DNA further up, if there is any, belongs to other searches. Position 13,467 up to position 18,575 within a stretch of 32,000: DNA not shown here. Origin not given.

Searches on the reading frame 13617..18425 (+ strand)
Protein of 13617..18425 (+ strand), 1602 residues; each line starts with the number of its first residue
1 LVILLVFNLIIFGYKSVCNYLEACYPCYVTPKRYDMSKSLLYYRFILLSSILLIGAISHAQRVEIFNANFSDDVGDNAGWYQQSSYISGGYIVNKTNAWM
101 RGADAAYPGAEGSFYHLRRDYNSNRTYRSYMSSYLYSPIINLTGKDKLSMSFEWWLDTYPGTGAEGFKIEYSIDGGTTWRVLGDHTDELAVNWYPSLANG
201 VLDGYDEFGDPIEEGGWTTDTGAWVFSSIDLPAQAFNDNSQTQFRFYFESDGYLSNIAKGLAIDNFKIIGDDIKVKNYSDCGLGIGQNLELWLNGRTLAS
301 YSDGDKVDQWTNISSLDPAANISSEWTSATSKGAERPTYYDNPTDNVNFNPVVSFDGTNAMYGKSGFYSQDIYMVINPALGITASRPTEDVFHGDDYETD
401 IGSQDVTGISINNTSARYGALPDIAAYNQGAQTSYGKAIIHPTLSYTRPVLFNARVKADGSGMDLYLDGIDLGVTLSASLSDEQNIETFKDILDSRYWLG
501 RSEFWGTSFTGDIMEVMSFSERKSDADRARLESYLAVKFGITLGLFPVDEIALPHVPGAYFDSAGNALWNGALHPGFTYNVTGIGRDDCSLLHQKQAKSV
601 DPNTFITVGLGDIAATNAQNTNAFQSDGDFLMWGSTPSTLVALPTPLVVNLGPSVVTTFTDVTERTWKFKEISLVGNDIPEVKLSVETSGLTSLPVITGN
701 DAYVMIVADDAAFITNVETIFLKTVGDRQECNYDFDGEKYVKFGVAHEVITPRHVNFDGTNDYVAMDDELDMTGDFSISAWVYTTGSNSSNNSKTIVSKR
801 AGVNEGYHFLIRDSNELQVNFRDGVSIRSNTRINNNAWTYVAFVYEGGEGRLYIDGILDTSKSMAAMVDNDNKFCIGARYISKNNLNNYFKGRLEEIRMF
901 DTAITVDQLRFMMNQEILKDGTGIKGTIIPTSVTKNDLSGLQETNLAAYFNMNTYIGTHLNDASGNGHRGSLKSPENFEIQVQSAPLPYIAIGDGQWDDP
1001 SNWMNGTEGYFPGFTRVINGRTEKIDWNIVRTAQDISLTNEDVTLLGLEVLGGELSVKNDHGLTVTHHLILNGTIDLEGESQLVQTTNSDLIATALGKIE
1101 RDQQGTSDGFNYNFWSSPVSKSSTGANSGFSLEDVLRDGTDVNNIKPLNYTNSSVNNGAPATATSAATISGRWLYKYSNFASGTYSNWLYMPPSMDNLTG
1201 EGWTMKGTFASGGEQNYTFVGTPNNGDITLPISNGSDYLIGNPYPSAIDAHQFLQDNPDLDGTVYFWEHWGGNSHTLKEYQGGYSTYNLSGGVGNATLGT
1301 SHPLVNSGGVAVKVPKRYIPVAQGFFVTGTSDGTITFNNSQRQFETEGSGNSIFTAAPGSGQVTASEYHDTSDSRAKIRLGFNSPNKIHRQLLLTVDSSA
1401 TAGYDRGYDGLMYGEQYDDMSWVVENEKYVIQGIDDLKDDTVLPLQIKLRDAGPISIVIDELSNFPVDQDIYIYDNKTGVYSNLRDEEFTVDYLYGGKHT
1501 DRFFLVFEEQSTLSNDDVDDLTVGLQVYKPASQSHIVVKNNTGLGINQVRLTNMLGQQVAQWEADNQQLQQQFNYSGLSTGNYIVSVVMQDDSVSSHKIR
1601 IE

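Call 128: search_protein_families(library=pfam, proteins=[window:13617-18425:+], max_evalue=0.001)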
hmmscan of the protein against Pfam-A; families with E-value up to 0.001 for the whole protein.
window:13617-18425:+ (1602 aa): 3 families
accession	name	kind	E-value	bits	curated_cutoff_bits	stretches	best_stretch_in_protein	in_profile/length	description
PF13385.13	Laminin_G_3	-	1.1e-26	94.2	27.6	1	758-908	1-149/151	Concanavalin A-like lectin/glucanases superfamily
PF18962.6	Por_Secre_tail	-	3.4e-06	27.7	27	1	1530-1599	5-73/75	Secretion system C-terminal sorting domain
PF07953.20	Toxin_R_bind_N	-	4.9e-05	23.5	23.8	1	771-876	51-167/191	Clostridium neurotoxin, N-terminal receptor binding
